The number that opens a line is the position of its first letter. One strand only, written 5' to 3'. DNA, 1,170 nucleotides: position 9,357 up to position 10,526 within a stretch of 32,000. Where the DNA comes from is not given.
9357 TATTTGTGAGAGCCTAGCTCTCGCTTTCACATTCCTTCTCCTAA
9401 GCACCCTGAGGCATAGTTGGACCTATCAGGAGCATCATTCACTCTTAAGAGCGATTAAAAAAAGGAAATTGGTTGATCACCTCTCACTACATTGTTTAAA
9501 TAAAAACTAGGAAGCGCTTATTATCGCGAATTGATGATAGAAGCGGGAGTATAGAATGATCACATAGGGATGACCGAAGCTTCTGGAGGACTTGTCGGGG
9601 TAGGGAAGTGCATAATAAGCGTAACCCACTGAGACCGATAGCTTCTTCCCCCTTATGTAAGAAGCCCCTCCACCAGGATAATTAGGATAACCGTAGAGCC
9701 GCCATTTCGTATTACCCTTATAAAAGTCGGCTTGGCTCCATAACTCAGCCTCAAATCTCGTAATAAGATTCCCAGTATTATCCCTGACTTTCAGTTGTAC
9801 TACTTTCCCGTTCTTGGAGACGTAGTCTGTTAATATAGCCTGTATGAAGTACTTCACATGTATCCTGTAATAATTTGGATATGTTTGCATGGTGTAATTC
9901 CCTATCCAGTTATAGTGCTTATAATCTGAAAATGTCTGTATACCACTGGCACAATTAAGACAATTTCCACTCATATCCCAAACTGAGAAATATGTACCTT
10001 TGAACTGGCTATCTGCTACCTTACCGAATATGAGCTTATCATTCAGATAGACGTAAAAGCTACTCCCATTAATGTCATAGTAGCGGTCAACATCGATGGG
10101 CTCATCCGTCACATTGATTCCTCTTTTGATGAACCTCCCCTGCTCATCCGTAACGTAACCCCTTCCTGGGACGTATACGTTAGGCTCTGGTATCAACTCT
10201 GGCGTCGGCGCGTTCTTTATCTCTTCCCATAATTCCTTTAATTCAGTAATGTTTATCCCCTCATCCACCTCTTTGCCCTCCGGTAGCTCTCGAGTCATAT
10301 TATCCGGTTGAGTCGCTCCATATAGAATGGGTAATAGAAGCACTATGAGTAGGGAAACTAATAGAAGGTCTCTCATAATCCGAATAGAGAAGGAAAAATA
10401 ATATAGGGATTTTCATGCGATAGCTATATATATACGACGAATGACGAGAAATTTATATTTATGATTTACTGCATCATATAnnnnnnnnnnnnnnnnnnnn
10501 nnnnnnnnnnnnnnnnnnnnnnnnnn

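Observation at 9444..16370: Tandem triplication of a divergent gene pair: an unassignable secreted 290-aa protein plus a membrane-anchored beta-propeller protein (candidate novel two-component surface system)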

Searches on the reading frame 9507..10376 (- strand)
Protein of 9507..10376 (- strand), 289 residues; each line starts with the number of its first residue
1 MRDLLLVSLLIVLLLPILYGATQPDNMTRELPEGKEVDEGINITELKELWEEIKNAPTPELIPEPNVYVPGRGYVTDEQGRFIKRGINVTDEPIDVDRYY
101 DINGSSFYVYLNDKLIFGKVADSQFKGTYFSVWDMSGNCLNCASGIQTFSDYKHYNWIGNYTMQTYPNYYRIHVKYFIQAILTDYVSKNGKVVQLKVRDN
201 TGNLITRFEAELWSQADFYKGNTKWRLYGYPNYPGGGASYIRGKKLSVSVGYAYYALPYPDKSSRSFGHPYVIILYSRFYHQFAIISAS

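Call 3: search_protein_families(library=pfam, proteins=[window:9507-10376:-], max_evalue=1)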
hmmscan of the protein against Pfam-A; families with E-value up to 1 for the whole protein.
window:9507-10376:- (289 aa): 1 family
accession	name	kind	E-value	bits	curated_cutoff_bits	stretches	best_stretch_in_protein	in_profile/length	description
PF22200.2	ExsA_N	-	0.057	14.2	27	0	159-210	33-87/136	ExsA N-terminal regulatory domain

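Call 4: search_protein_families(library=ncbifam, proteins=[window:9507-10376:-], max_evalue=1)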
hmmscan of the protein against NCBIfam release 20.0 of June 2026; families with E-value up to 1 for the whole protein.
window:9507-10376:- (289 aa): 0 families

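Call 7: find_homologous_proteins(query=window:9507-10376:-, max_evalue=0.01)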
Query window:9507-10376:- (289 aa): 20 proteins with E <= 0.01 among 603 candidates.
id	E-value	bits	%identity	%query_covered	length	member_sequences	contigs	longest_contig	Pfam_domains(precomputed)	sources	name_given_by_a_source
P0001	2.2e-195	666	99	100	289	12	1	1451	-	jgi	-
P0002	7.8e-188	641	96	100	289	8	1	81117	-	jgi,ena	-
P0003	4.1e-178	609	100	91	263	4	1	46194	-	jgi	jgi:hypothetical protein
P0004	1.3e-173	594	97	91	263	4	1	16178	-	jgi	jgi:hypothetical protein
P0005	3.1e-150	517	80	94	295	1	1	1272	-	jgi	-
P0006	3.0e-114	399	65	99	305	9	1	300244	-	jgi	jgi:hypothetical protein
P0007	6.6e-111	388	65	99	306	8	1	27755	-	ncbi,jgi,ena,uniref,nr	ncbi:hypothetical protein D9Q81_08760 [Candidatus Korarchaeum cryptofilum]|uniref:Uncharacterized pr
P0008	2.8e-109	383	64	99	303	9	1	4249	-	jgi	jgi:hypothetical protein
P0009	1.5e-101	357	61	99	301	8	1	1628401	-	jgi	-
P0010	2.8e-99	350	61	93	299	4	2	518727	-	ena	-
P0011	2.5e-97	344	60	99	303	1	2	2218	-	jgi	-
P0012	2.5e-96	340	59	94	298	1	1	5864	-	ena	-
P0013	3.9e-94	333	59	94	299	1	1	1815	-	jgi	-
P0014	2.5e-93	330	57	97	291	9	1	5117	-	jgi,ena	-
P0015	2.2e-89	317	55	93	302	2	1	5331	-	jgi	-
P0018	4.6e-58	215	48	87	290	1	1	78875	-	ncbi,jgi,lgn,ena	-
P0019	5.1e-55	205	44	95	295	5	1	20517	-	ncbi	ncbi:MAG: hypothetical protein QW711_02735 [Candidatus Korarchaeum sp.]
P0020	3.1e-36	143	37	100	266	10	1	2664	-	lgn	-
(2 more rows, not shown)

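Call 15: search_solved_structures(query=A3, max_evalue=10)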
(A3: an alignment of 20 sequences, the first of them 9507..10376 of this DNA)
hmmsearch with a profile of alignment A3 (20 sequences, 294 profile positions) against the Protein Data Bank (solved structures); distinct sequences matched with E-value up to 10: 5.
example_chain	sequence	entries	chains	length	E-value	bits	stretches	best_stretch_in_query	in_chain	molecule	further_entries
8ub3_A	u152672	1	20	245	0.15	14.5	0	24-90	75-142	DpHF7 filament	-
8jut_C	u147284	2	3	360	0.6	12.6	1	4-60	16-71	Alpha-2-macroglobulin receptor-associated protein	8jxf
9kue_C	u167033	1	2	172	0.87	12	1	243-283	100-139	Dibilinoxanthinin (DBXN)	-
8uao_A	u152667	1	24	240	6.3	9.2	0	24-90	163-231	DpHF18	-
2a4a_A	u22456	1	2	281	6.8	9.1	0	156-207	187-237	deoxyribose-phosphate aldolase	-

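Call 19: find_encoding_contigs(protein=P0018, flank=8000, max_places=3)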
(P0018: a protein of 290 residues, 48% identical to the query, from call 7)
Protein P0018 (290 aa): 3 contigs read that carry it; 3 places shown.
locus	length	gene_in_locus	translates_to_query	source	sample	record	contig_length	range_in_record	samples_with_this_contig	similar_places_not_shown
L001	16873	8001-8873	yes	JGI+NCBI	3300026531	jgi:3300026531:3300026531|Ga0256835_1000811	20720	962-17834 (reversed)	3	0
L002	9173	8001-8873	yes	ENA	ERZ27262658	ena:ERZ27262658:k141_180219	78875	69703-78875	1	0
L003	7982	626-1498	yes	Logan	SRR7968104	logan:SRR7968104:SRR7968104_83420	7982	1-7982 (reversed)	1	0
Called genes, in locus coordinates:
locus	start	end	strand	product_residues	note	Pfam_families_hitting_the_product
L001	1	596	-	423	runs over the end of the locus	PF00890:FAD_binding_2 (faint), PF01266:DAO, PF07992:Pyr_redox_2 (faint)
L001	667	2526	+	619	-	PF12838:Fer4_7 (weak), PF13183:Fer4_8, PF13187:Fer4_9, PF13237:Fer4_10 (weak), PF13534:Fer4_17, PF02754:CCG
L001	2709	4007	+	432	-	PF00709:Adenylsucc_synt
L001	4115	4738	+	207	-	PF00215:OMPdecase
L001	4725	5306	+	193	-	PF00156:Pribosyltran, PF02875:Mur_ligase_C (weak)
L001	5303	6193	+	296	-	PF02729:OTCace_N, PF00185:OTCace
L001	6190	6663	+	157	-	PF01948:PyrI, PF02748:PyrI_C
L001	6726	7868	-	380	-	-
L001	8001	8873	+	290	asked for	-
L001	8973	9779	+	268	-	PF10418:DHODB_Fe-S_bind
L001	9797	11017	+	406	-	PF01979:Amidohydro_1, PF12890:DHOase (weak), PF07969:Amidohydro_3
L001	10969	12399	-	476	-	PF00224:PK, PF02887:PK_C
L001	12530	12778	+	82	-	PF04014:MazE_antitoxin (weak)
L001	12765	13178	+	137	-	PF01850:PIN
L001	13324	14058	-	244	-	-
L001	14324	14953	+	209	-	-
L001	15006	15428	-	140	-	PF01850:PIN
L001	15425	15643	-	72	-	PF26688:RHH_12 (weak)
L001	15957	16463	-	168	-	PF03692:CxxCxxCC (weak)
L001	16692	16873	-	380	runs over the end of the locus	?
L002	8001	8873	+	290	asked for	-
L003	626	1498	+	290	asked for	-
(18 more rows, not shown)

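Call 22: find_encoding_contigs(protein=P0019, flank=8000, max_places=2)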
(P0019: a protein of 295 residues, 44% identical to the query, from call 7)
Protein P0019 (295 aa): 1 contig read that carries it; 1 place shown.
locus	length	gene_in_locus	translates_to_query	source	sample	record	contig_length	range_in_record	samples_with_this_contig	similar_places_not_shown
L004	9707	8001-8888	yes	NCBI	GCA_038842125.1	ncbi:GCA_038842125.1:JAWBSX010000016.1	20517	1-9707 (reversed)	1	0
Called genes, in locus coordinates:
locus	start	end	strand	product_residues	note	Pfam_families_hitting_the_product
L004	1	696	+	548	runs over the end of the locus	PF00496:SBP_bac_5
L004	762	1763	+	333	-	PF19300:BPD_transp_1_N, PF00528:BPD_transp_1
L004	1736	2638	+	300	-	PF12911:OppC_N (weak), PF00528:BPD_transp_1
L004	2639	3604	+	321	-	PF00005:ABC_tran, PF13304:AAA_21 (faint), PF08352:oligo_HPY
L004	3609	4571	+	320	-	PF00005:ABC_tran, PF02463:SMC_N (weak), PF13401:AAA_22 (weak), PF13304:AAA_21 (faint), PF08352:oligo_HPY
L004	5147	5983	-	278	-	PF00892:EamA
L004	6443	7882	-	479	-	-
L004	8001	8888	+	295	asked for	-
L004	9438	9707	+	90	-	?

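Call 23: find_encoding_contigs(protein=P0020, flank=5000, max_places=3)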
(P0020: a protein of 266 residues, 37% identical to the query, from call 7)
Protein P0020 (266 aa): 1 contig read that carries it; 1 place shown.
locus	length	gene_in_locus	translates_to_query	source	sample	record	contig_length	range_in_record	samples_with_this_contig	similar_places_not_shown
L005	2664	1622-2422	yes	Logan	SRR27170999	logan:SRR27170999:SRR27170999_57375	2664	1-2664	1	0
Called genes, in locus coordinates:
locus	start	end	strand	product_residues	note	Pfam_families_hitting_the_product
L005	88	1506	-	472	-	-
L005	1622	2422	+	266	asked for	-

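Call 27: predict_structure(alignment_id=A3)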
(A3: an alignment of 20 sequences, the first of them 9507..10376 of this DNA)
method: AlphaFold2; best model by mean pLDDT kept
length: 289 residues; sequences in the alignment: 20
mean_pLDDT: 85.8   pTM: 0.80
mean pLDDT of the five models: 85.8, 85.4, 85.2, 81.7, 81.5
residues with pLDDT >= 90: 193; 70-90: 44; 50-70: 23; < 50: 29
segments of 3 or more residues with pLDDT < 50: 16-35, 86-93
pLDDT, mean of each block of 10 residues (from residue 1): 65 51 30 47 83 89 92 89 58 73 95 96 98 95 93 97 95 98 95 93 95 97 94 97 97 91 95 97 96
secondary structure, 60 per line:
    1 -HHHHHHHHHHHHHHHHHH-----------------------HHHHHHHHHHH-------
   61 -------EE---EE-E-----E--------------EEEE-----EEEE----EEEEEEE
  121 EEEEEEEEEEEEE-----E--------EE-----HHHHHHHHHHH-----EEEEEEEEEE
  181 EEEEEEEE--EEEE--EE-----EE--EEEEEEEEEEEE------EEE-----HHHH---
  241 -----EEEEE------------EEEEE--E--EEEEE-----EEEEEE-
elements in order: H2-19 H43-53 E97-100 E106-109 E114-133 H155-165 E171-188 E191-194 E208-219 E226-228 H234-237 E246-250 E263-267 E273-277 E283-288

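Call 31: search_protein_representatives(alignment_id=A3)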
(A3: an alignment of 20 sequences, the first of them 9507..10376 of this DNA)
Query: 20 sequences, 294 profile positions. Proteins with E-value up to 0.001 (for the whole library): 25; up to 1e-10: 20; up to 1e-30: 10. The best 25 are listed.
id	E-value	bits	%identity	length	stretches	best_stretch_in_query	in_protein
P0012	4.8e-142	488.9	-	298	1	1-292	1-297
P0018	1.3e-108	379.2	-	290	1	2-293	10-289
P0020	2.0e-85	303.1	-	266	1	1-293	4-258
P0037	1.1e-64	235.0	-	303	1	4-291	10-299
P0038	1.6e-46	175.4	-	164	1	121-291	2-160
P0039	3.2e-41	158.0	-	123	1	52-173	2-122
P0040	1.5e-36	142.6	-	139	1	1-141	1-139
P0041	3.2e-36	141.6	-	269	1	68-291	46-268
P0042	1.6e-32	129.4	-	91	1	206-292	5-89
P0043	3.7e-32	128.2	-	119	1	1-85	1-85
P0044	7.4e-23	97.7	-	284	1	94-290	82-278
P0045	2.3e-22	96.0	-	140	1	142-291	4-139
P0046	1.1e-20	90.6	-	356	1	76-289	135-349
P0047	1.1e-20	90.5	-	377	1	95-290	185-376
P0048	1.1e-19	87.2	-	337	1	89-290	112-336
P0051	8.0e-15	71.3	-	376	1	95-290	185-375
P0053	1.8e-13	66.8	-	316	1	145-290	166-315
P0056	4.2e-06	42.7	-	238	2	213-291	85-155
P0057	6.6e-04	35.5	-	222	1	120-291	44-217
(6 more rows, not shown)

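Call 32: fold_search(model_id=the predicted structure, library=pdb)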
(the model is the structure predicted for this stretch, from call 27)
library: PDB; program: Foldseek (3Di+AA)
matches with E <= 10: 547; with E <= 0.001: 0
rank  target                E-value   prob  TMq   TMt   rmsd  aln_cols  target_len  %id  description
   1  5l7k_A                5.7e-02  0.08  0.10  0.15  17.6       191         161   12  The crystal structure of myristoylated NPHP3 peptide in complex with UNC119a (released 2016-08-10)
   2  8kgc_C                1.3e-01  0.03  0.08  0.08  18.0       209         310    9  Cryo-EM structure of human NADK tetramer (released 2024-08-21)
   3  3b9c_A                1.3e-01  0.05  0.11  0.18  17.4       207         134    8  Crystal Structure of Human GRP CRD (released 2008-03-18)
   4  8kgc_B                1.5e-01  0.03  0.09  0.08  18.2       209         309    9  Cryo-EM structure of human NADK tetramer (released 2024-08-21)
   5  9cr4_A                2.9e-01  0.02  0.08  0.08  19.5       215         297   10  CryoEM Structure of the C-terminally truncated form of human NAD Kinase (released 2025-01-08)
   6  8fs7_H                3.0e-01  0.04  0.09  0.09  18.5       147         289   12  Structure of S. cerevisiae Rad24-RFC loading the 9-1-1 clamp onto a 10-nt gapped DNA in step 5 (closed 9-1-1 and stabl (released 2023-06-14)
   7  9cra_D                3.0e-01  0.03  0.09  0.08  18.3       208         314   10  CryoEM Structure of the C-terminally truncated form of human NAD Kinase bound to NAD (released 2025-01-08)
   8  9nem_D                3.4e-01  0.04  0.10  0.15  16.6       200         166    8  Structure of Unc119-Farnesylated peptide complex (released 2025-09-03)
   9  3gqq_F                3.5e-01  0.03  0.10  0.15  18.2       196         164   10  Crystal structure of the human retinal protein 4 (unc-119 homolog A). Northeast Structural Genomics Consortium target  (released 2009-04-07)
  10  9cr4_D                3.7e-01  0.02  0.08  0.08  18.8       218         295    9  CryoEM Structure of the C-terminally truncated form of human NAD Kinase (released 2025-01-08)
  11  8fs6_H                4.2e-01  0.04  0.08  0.08  16.1       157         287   10  Structure of S. cerevisiae Rad24-RFC loading the 9-1-1 clamp onto a 10-nt gapped DNA in step 4 (partially closed 9-1-1 (released 2023-06-14)
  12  9vtp_F                4.4e-01  0.16  0.11  0.11  13.5        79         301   10  Target DNA-bound type I-F3 TniQ-Cascade of Vibrio parahaemolyticus in partial R-loop state (released 2026-02-11)
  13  5dg2_B                4.4e-01  0.03  0.11  0.19  16.4       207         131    7  Sugar binding protein - human galectin-2 (dimer) (released 2016-09-14)
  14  7umo_A                4.9e-01  0.04  0.11  0.17  17.5       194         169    8  Structure of Unc119-inhibitor complex. (released 2023-07-26)
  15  5l7k_G                5.1e-01  0.03  0.11  0.16  18.2       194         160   12  The crystal structure of myristoylated NPHP3 peptide in complex with UNC119a (released 2016-08-10)
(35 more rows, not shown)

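Call 35: list_cluster_members(proteins=[P0037, P0041, P0044, P0046, P0047, P0048, P0051, P0053, P0056, P0057])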
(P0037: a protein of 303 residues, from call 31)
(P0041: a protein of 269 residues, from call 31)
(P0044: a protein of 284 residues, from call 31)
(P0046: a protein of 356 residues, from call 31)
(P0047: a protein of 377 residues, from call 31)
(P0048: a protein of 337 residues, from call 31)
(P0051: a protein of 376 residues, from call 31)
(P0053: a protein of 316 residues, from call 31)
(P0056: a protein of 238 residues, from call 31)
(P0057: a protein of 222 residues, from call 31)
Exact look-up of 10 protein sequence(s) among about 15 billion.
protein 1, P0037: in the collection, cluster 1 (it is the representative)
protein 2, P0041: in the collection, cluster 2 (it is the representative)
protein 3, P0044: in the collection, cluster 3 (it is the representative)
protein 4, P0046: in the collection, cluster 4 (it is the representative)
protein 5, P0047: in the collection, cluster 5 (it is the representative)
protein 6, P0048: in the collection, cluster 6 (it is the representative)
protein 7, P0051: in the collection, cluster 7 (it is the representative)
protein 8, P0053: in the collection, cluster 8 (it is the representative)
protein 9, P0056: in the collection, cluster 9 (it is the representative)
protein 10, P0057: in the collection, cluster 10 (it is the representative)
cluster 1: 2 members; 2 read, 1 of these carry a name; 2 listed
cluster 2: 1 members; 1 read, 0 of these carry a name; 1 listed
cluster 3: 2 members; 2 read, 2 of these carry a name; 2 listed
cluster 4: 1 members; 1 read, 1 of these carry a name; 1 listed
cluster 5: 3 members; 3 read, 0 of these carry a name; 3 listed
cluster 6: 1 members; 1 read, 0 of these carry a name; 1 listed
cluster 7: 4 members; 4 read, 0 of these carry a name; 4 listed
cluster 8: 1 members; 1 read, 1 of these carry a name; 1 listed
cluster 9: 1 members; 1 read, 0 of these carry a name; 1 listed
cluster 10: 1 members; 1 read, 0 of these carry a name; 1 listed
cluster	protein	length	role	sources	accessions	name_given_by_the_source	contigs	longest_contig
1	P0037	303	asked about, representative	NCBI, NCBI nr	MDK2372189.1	MAG: hypothetical protein QI197_02290 [Candidatus Korarchaeota archaeon] | hypothetical protein [Candidatus Korarchaeota archaeon]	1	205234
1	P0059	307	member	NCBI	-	-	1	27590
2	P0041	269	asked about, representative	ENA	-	-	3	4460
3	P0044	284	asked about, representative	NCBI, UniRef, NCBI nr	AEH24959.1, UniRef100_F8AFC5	hypothetical protein PYCH_12870 [Pyrococcus yayanosii CH1] | Uncharacterized protein n=2 Tax=Pyrococcus TaxID=2260 RepID=F8AFC5_PYRYC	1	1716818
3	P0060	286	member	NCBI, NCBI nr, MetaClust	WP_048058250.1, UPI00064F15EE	hypothetical protein [Pyrococcus yayanosii] | status=active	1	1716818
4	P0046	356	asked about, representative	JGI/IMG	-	hypothetical protein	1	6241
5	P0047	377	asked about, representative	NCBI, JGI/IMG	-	-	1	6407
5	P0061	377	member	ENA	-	-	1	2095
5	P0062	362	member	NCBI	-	-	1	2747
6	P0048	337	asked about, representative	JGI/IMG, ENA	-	-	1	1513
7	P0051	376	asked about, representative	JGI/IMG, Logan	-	-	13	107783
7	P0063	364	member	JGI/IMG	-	-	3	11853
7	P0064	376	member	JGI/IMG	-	-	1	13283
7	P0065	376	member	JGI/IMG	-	-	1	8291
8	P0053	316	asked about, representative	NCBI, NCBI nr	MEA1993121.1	MAG: hypothetical protein U9N35_01815 [Euryarchaeota archaeon] | hypothetical protein [Euryarchaeota archaeon]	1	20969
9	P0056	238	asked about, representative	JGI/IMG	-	-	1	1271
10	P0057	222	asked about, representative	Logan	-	-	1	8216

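Call 37: find_encoding_contigs(protein=P0051, flank=8000, max_places=3)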
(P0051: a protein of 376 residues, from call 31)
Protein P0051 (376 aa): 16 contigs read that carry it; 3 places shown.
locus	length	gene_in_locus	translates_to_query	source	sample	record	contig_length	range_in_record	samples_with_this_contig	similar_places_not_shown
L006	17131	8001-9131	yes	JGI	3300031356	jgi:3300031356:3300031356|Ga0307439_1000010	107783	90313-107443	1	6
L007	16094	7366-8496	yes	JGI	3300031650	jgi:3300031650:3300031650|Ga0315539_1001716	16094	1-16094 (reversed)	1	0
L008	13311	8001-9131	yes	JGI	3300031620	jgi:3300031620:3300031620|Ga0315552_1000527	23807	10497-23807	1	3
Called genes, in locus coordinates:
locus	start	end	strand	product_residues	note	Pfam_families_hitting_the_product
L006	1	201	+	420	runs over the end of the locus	-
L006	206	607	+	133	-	PF04472:SepF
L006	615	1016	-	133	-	PF04027:DUF371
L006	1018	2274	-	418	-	PF12679:ABC2_membrane_2, PF12698:ABC2_membrane_3, PF01061:ABC2_membrane, PF12730:ABC2_membrane_4 (weak)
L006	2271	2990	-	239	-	PF00005:ABC_tran, PF13304:AAA_21 (weak)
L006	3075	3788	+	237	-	PF20695:UbiD_N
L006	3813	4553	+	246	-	PF00149:Metallophos, PF14582:Metallophos_3, PF12850:Metallophos_2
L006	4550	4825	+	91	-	-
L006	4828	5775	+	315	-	PF13353:Fer4_12, PF04055:Radical_SAM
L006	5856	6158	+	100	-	PF07381:EarA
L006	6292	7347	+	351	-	-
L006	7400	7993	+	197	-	-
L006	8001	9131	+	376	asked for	-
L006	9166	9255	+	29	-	-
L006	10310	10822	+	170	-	-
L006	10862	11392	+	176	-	-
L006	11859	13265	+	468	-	PF02463:SMC_N (weak), PF13175:AAA_15, PF13304:AAA_21, PF13175:AAA_15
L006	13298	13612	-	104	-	-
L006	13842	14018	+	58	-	-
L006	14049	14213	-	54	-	-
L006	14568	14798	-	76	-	-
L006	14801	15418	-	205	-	-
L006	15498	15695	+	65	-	-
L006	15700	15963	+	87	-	PF05016:ParE_toxin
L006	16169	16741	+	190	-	PF08281:Sigma70_r4_2 (weak), PF01022:HTH_5, PF08279:HTH_11, PF12840:HTH_20, PF13384:HTH_23 (weak), PF13412:HTH_24 (weak), PF13551:HTH_29 (weak), PF01978:TrmB, +2 more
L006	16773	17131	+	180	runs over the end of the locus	PF00352:TBP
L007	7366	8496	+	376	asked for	-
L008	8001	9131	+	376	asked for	-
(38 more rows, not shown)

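Call 38: find_encoding_contigs(protein=P0044, flank=8000, max_places=2)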
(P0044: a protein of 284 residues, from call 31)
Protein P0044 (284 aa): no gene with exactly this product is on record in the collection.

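Call 43: fold_search(model_id=the predicted structure, library=viral)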
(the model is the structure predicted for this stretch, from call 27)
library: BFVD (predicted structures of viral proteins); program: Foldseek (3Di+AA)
matches with E <= 10: 322; with E <= 0.001: 0
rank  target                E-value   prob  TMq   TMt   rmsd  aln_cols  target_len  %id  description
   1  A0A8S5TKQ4            4.3e-02  0.05  0.08  0.04  19.0       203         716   11  Stabilization protein (Fragment) [Podoviridae sp. ctz6O13]
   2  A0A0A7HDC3            5.3e-02  0.12  0.17  0.18  20.4       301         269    7  (no name in the UniProt tables at hand)
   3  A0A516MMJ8            5.9e-02  0.03  0.08  0.10  16.7       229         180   10  (no name in the UniProt tables at hand)
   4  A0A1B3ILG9            8.1e-02  0.04  0.08  0.05  30.3       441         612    9  Glycoprotein (Fragment) [Mothra virus]
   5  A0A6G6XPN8            1.1e-01  0.06  0.14  0.09  28.0       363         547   11  (no name in the UniProt tables at hand)
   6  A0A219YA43            1.2e-01  0.69  0.14  0.30   8.7        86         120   10  (no name in the UniProt tables at hand)
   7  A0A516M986            1.5e-01  0.08  0.17  0.15  17.9       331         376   10  (no name in the UniProt tables at hand)
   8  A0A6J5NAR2            1.6e-01  0.04  0.10  0.12  18.9       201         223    7  Uncharacterized protein [uncultured Caudovirales phage]
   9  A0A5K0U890            1.7e-01  0.15  0.14  0.23  19.2       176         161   11  Uncharacterized protein [Yasminevirus sp. GU-2018]
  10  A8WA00                1.7e-01  0.05  0.13  0.15  19.1       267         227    7  Virion protein [Mycobacterium phage Giles]
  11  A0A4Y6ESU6            2.1e-01  0.07  0.15  0.15  12.1       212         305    8  (no name in the UniProt tables at hand)
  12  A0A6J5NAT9            2.9e-01  0.54  0.14  0.43  18.4       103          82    8  Uncharacterized protein [uncultured Caudovirales phage]
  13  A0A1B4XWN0            2.9e-01  0.14  0.13  0.08  16.6       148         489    9  Uncharacterized protein [Tenacibaculum phage pT24]
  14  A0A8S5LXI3            2.9e-01  0.04  0.11  0.12  13.1       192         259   10  Uncharacterized protein [Myoviridae sp. ctZgq1]
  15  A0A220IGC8            2.9e-01  0.03  0.10  0.12  27.2       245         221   11  (no name in the UniProt tables at hand)
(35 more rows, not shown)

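Call 49: find_related_loci(query=A5, collection=genome_contigs, flank=10000)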
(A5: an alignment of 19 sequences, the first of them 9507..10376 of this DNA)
Query A5 (289 aa) in genome_contigs; peptide patterns used: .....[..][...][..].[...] (x = any residue, [..] = any of these).
33 stretches matched a pattern; 9 encode a relative of the query (tblastn E <= 1e-3); 9 distinct loci.
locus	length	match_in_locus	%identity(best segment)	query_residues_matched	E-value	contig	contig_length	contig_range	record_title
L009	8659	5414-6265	54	6-286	3e-91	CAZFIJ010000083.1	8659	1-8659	MAG TPA_asm: uncultured Nitrososphaerota archaeon isolate binchicken_co25_126 genome assembly, contig: k141_5508, whole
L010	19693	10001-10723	48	37-288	2e-60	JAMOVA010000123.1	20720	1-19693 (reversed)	MAG: Crenarchaeota archaeon isolate PIR-30_metabat1_scaf2bin.051 PIR-30_scaffold_825_c1, whole genome shotgun sequence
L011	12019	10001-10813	42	21-285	9e-56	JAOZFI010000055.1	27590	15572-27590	MAG: Thermoproteota archaeon isolate Aegir_M25_B233 k127_1335592, whole genome shotgun sequence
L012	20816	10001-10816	42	21-285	1e-55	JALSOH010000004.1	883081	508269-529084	MAG: Crenarchaeota archaeon isolate 356-284_metabat1_scaf2bin.099 356-284_scaffold_1_c1, whole genome shotgun sequence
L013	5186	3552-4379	40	21-289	3e-50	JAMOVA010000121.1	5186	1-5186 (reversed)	MAG: Crenarchaeota archaeon isolate PIR-30_metabat1_scaf2bin.051 PIR-30_scaffold_7778_c1, whole genome shotgun sequence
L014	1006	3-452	53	145-285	8e-45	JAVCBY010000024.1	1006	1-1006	MAG: Thermoproteota archaeon isolate LHC4 LHC_118, whole genome shotgun sequence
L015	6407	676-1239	29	99-286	5e-11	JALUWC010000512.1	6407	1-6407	MAG: Geoglobus sp. isolate 128-326_metabat2_scaf2bin.087 128-326_scaffold_6848_c1, whole genome shotgun sequence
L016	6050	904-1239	33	172-287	3e-10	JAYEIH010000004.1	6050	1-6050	MAG: Methanobacteriota archaeon isolate MAG196 MAG196_4, whole genome shotgun sequence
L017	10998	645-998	31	171-287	6e-9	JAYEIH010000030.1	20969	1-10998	MAG: Methanobacteriota archaeon isolate MAG196 MAG196_30, whole genome shotgun sequence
